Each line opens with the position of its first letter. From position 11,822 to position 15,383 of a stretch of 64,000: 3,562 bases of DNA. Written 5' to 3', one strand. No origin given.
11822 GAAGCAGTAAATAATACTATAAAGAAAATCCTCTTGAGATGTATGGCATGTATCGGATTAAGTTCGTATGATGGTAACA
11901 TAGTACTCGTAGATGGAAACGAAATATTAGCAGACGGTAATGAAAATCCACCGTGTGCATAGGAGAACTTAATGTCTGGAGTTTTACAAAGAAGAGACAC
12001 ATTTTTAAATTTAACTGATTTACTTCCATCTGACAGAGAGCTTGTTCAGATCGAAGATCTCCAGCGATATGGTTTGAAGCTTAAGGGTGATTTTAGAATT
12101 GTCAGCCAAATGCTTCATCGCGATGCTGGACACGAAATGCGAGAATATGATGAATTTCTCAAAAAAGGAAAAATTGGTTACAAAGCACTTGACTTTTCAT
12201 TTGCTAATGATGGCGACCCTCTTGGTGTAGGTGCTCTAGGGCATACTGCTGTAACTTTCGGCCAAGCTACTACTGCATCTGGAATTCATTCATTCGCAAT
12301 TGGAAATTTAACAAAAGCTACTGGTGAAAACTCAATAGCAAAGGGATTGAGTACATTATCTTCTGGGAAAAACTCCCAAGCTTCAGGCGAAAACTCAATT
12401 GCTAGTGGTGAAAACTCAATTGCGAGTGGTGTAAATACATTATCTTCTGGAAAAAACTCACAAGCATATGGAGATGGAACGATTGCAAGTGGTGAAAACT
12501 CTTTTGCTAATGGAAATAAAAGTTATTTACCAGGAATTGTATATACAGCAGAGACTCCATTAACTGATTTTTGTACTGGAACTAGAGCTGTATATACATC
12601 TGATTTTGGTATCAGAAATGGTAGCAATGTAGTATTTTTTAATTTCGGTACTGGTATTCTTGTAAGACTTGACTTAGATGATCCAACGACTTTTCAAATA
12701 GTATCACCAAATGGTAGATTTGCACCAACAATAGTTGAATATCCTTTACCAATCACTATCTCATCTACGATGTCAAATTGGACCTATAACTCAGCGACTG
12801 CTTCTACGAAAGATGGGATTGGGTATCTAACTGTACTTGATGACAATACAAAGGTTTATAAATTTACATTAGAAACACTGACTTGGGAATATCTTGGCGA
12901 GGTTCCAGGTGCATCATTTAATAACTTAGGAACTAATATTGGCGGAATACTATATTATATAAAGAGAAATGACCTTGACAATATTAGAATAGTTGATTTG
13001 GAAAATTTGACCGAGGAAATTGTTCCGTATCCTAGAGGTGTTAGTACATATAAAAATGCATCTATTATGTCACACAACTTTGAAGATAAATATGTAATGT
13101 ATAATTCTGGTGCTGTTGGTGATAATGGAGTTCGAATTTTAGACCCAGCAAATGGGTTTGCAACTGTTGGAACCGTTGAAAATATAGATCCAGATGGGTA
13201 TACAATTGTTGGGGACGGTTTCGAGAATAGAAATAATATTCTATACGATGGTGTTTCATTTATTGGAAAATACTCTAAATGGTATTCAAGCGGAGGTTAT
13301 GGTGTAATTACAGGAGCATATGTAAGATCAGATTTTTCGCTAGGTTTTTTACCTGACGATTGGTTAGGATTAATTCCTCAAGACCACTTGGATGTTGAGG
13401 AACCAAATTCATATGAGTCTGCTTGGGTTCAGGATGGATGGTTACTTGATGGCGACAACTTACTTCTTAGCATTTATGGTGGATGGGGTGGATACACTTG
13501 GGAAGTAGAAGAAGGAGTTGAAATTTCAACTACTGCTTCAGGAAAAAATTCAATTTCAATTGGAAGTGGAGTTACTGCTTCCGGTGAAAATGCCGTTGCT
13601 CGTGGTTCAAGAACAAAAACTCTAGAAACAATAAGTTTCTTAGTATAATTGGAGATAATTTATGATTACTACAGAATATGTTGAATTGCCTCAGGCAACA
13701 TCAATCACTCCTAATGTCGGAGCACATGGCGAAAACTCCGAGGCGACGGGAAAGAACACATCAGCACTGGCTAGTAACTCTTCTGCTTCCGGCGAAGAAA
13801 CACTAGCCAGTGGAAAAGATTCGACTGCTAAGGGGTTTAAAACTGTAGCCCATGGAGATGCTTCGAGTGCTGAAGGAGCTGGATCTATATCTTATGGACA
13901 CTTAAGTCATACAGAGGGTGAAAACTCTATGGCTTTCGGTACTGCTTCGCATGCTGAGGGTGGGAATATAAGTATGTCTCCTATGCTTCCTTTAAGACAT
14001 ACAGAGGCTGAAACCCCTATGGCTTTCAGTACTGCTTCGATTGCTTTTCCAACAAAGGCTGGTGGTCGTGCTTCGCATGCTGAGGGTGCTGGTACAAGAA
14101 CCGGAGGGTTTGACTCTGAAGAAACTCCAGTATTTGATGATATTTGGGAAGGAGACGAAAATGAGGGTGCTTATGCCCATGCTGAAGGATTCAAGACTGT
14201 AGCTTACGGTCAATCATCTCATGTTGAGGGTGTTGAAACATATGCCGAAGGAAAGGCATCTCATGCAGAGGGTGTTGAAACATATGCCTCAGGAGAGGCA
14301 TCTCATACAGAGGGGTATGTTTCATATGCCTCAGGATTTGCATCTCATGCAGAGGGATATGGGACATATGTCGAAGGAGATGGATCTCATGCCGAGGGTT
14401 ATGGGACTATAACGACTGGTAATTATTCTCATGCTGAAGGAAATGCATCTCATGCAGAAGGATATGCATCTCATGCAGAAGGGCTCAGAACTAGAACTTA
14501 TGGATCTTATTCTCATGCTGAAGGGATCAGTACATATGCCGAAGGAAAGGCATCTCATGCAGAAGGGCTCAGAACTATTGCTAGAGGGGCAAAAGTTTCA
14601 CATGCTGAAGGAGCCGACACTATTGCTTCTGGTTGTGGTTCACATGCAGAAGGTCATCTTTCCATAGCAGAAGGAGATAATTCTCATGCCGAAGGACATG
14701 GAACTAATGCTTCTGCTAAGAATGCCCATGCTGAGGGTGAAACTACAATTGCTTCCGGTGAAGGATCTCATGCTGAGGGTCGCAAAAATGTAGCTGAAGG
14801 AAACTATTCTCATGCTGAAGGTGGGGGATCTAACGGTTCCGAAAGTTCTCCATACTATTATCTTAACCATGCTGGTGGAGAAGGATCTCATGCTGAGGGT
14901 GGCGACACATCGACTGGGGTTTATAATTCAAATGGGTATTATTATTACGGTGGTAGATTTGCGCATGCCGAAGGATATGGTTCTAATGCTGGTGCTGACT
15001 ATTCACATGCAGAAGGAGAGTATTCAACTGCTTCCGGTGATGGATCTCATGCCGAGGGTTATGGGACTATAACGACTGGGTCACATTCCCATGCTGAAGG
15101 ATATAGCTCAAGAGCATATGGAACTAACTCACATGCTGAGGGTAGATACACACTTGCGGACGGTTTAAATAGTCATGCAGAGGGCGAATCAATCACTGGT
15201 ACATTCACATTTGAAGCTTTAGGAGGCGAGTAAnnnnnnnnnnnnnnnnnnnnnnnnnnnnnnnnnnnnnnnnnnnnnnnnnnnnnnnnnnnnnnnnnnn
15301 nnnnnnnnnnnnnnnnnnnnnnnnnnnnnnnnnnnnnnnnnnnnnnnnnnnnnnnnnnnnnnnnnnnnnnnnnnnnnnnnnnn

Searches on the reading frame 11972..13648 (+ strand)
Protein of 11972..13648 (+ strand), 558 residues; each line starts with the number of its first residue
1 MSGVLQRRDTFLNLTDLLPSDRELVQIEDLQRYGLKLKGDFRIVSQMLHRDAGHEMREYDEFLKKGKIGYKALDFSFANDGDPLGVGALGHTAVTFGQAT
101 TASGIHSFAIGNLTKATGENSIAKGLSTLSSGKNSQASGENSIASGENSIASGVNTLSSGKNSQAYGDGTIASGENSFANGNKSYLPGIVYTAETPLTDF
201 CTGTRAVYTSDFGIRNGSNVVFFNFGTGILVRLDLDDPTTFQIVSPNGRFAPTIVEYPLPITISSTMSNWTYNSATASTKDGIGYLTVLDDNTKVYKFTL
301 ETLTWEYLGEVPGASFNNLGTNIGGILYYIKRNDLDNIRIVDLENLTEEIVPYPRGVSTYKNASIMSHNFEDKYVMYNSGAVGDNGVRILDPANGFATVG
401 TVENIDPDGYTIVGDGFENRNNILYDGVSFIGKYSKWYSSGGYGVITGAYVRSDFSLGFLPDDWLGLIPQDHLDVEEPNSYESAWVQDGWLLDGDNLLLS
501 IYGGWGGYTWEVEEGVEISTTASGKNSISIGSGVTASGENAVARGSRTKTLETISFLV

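Call 106: search_protein_families(library=phrogs, proteins=[window:11972-13648:+], max_evalue=0.00001)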
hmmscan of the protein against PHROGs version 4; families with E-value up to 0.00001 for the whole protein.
window:11972-13648:+ (558 aa): 2 families
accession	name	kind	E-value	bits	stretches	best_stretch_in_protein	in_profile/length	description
phrog_25468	-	unknown function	1.6e-09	38.2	1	97-181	96-179/528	-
phrog_20057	-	unknown function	1.8e-07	29.6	1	91-184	532-624/2265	-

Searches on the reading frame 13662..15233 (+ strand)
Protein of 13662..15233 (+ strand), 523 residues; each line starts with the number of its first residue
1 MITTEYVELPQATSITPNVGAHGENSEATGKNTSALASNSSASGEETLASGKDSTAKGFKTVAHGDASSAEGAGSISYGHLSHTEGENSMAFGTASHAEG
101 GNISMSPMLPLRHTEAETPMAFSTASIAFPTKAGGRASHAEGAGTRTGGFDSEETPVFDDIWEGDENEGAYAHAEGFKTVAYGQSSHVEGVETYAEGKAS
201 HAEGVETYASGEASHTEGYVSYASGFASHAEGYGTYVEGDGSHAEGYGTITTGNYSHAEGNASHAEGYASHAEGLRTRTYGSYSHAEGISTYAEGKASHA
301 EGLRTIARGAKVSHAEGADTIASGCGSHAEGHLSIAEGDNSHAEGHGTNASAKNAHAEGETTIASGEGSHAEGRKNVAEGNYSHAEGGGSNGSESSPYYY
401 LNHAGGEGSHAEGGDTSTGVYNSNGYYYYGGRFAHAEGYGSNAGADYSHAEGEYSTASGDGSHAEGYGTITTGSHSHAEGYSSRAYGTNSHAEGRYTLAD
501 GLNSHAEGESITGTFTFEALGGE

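Call 106: search_protein_families(library=phrogs, proteins=[window:13662-15233:+], max_evalue=0.00001)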
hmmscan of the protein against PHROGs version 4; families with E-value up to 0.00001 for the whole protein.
window:13662-15233:+ (523 aa): 3 families
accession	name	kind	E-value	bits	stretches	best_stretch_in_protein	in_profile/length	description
phrog_25468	-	unknown function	7e-67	227.5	6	157-251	78-171/528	-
phrog_20057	-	unknown function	9.6e-10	37.1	0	20-301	388-648/2265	-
phrog_14251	-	unknown function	6.8e-09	35.8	0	180-261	250-335/539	-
